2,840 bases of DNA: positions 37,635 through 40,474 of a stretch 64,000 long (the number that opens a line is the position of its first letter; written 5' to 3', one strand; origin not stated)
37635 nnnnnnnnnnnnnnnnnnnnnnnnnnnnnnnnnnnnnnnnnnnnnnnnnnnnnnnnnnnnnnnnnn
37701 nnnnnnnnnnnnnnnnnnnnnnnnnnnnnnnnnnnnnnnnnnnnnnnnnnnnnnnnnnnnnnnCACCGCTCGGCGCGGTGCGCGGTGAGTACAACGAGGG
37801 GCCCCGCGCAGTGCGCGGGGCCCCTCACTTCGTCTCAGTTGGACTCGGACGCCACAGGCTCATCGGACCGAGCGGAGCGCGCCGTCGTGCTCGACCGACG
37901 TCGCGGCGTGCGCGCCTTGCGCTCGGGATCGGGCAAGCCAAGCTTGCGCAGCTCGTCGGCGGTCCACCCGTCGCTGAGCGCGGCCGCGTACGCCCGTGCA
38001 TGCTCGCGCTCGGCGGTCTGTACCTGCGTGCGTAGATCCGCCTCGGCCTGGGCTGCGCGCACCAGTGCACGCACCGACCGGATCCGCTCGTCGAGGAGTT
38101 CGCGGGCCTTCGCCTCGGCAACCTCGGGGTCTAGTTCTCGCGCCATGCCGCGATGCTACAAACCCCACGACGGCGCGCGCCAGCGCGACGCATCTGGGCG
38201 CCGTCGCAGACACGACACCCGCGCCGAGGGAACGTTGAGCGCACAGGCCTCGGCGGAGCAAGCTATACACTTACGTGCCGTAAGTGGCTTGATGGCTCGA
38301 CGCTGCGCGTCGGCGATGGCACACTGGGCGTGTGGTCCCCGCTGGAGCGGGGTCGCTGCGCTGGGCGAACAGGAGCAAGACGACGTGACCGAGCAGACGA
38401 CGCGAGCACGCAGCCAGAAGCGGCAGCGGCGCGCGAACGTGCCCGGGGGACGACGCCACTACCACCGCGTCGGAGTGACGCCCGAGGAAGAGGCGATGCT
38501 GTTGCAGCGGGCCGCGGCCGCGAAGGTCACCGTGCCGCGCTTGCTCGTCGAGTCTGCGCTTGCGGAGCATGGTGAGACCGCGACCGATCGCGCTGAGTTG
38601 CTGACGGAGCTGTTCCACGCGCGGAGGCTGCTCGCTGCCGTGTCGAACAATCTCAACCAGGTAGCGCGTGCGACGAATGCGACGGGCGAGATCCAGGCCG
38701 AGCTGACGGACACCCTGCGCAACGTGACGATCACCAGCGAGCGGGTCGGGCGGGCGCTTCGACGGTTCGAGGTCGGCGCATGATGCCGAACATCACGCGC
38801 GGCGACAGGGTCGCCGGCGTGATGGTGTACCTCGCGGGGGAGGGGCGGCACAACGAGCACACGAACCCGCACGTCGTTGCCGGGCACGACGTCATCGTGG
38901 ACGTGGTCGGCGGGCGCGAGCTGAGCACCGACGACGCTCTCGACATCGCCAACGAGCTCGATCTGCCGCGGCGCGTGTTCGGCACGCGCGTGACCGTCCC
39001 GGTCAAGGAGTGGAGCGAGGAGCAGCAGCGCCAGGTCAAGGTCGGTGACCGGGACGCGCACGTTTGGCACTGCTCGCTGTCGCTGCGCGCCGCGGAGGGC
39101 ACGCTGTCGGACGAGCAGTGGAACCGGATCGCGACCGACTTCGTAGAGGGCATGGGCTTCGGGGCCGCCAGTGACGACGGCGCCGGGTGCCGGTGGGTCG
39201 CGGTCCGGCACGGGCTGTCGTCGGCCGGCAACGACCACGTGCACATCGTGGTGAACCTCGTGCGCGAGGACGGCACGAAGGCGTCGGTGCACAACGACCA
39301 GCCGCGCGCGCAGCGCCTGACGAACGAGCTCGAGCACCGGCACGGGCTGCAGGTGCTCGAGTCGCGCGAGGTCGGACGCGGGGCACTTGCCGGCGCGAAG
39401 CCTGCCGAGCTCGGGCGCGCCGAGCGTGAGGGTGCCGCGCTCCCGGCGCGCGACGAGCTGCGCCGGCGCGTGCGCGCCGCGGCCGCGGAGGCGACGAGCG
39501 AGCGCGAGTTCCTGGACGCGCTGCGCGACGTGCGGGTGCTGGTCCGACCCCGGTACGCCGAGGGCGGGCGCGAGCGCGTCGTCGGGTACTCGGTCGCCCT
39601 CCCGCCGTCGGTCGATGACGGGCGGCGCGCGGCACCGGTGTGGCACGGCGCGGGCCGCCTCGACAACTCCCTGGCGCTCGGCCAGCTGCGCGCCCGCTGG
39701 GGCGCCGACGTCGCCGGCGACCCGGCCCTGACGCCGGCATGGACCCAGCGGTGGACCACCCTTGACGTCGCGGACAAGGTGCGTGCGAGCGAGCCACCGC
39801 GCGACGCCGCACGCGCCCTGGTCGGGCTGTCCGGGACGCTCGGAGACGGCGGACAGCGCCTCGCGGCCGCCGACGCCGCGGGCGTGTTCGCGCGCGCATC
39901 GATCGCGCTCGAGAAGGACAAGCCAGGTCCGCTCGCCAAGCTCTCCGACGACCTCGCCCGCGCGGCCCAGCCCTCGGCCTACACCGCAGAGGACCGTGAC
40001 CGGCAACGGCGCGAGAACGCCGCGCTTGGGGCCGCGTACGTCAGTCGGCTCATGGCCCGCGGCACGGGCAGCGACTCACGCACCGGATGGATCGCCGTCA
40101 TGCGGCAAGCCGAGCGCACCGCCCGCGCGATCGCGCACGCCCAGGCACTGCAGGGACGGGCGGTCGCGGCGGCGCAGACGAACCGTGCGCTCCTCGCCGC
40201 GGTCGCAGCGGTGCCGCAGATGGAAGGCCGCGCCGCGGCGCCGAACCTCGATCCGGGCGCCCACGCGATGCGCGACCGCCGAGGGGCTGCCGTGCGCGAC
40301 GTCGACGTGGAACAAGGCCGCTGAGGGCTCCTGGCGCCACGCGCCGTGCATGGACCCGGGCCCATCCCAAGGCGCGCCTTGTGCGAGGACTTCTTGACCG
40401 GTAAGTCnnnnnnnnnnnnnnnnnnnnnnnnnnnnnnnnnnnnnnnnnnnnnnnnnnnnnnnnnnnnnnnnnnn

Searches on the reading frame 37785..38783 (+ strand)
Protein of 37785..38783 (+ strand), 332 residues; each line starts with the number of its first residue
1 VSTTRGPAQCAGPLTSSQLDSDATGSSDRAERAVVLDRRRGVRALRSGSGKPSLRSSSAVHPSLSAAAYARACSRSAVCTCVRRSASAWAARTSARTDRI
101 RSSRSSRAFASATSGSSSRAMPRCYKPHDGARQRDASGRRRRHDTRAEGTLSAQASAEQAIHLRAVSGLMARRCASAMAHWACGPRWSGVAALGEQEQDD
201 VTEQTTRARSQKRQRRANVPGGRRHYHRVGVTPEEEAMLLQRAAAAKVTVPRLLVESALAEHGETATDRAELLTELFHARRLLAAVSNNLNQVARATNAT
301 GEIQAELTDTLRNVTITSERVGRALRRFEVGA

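Call 94: search_protein_families(library=pfam, proteins=[window:37785-38783:+], max_evalue=0.0001)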
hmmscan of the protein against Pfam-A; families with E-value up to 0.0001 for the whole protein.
window:37785-38783:+ (332 aa): 1 family
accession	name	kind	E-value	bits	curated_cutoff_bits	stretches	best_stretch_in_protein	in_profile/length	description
PF21983.2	NikA-like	-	5.2e-06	27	27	1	223-295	3-70/72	Mobilization protein NikA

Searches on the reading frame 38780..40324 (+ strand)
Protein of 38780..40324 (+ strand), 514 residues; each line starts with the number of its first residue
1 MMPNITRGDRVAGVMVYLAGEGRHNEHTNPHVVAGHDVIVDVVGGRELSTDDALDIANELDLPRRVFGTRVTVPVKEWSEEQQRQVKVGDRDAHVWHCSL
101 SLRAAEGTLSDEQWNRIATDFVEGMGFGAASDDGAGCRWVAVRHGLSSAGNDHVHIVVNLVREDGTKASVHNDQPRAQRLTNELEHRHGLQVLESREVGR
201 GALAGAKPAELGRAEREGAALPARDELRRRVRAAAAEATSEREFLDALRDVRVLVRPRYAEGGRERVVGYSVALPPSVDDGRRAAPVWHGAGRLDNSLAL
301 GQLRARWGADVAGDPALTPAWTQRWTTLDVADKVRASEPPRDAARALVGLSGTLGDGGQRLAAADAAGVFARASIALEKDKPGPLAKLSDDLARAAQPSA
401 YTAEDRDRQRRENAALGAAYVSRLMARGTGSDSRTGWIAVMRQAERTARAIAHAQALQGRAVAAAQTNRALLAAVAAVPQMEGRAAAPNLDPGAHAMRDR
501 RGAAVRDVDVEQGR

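Call 67: search_protein_families(library=pfam, proteins=[window:38780-40324:+], max_evalue=0.0001)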
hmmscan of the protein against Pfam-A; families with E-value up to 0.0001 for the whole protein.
window:38780-40324:+ (514 aa): 1 family
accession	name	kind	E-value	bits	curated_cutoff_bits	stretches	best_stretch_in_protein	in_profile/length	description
PF03432.20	Relaxase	-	1.3e-15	58.2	24.6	1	77-190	29-132/132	MobA/VirD2-like, nuclease domain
